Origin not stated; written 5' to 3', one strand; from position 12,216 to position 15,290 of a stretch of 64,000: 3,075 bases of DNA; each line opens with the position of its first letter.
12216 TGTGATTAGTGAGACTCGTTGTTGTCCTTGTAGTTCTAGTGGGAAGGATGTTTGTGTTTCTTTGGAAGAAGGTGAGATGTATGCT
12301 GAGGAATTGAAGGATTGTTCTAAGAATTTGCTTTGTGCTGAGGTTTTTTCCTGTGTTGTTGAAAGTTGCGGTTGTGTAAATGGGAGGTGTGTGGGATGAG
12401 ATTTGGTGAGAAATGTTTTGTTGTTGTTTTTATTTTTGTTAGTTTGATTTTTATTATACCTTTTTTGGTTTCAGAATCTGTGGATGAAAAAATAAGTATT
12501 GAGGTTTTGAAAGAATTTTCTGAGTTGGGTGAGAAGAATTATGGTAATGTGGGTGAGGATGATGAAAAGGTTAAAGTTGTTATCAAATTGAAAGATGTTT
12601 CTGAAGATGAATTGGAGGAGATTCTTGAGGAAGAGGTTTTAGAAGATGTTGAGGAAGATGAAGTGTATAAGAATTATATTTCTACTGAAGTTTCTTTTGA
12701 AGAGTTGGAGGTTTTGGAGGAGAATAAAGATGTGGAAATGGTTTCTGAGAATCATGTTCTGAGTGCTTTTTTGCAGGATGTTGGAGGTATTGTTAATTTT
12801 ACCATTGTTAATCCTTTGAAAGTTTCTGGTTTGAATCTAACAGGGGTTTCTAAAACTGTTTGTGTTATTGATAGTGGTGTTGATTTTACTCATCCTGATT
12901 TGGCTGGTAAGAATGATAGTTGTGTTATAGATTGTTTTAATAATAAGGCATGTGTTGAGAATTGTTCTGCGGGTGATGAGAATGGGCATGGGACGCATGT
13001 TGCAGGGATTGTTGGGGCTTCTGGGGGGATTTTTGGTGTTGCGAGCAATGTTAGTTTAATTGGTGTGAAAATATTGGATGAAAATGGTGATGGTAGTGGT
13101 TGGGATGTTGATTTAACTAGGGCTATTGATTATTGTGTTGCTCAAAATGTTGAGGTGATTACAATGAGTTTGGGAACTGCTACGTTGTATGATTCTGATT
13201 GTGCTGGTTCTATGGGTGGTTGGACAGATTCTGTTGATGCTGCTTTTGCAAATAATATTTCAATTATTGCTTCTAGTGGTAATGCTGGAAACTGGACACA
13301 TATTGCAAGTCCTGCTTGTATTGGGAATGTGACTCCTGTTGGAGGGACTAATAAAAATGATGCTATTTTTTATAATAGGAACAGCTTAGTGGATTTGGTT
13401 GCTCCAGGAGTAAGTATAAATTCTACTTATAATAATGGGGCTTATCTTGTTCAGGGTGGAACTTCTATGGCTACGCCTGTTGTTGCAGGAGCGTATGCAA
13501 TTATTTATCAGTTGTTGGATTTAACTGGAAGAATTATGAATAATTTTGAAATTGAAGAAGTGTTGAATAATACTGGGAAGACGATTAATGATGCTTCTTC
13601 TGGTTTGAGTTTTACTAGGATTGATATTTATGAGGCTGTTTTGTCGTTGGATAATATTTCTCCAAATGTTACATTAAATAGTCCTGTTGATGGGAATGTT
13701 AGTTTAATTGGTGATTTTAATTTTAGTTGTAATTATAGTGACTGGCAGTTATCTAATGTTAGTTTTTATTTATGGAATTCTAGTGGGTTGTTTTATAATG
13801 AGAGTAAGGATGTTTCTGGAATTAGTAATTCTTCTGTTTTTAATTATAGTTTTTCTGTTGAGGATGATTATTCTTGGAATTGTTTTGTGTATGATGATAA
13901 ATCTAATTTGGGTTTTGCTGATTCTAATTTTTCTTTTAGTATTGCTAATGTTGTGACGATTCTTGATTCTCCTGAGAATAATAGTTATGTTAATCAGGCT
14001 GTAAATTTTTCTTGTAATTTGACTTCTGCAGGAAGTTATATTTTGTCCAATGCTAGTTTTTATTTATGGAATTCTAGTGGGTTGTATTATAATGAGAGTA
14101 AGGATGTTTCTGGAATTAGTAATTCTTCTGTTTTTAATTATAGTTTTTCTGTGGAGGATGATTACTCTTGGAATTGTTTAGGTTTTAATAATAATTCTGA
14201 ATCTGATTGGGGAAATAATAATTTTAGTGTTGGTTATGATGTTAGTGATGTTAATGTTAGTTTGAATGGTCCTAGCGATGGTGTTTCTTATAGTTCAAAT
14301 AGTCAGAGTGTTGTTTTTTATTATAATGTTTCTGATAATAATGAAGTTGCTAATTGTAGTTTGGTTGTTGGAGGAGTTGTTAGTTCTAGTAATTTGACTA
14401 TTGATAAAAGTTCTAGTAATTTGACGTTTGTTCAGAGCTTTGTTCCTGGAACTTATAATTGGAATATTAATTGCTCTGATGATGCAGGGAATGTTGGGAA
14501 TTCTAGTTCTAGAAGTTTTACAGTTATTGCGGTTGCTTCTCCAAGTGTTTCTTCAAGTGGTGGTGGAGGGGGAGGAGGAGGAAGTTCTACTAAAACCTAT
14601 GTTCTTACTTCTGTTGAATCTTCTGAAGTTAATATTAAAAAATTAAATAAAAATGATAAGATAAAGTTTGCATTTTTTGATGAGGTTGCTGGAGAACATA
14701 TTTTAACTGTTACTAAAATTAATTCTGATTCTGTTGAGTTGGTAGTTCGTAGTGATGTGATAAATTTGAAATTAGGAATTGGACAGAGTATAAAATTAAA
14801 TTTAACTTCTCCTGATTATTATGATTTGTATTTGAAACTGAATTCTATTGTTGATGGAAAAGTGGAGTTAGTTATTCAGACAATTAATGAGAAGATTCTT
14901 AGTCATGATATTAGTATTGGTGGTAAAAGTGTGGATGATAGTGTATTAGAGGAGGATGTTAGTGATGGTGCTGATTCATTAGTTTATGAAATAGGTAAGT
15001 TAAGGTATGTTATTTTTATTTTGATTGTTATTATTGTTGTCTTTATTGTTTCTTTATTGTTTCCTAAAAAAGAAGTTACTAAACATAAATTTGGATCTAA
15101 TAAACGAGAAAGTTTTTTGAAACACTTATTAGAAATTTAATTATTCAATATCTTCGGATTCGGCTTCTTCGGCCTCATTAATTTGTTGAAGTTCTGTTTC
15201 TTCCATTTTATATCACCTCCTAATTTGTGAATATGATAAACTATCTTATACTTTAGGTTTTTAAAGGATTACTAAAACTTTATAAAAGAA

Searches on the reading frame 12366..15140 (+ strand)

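Call 52: search_protein_families(library=pfam, proteins=[window:12366-15140:+], max_evalue=0.001)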
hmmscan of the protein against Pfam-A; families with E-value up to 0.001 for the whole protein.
window:12366-15140:+ (924 aa): 1 family
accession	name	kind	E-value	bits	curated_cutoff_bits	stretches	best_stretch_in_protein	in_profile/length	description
PF00082.27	Peptidase_S8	-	2.5e-40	139.1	21.8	1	164-404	5-273/288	Subtilase family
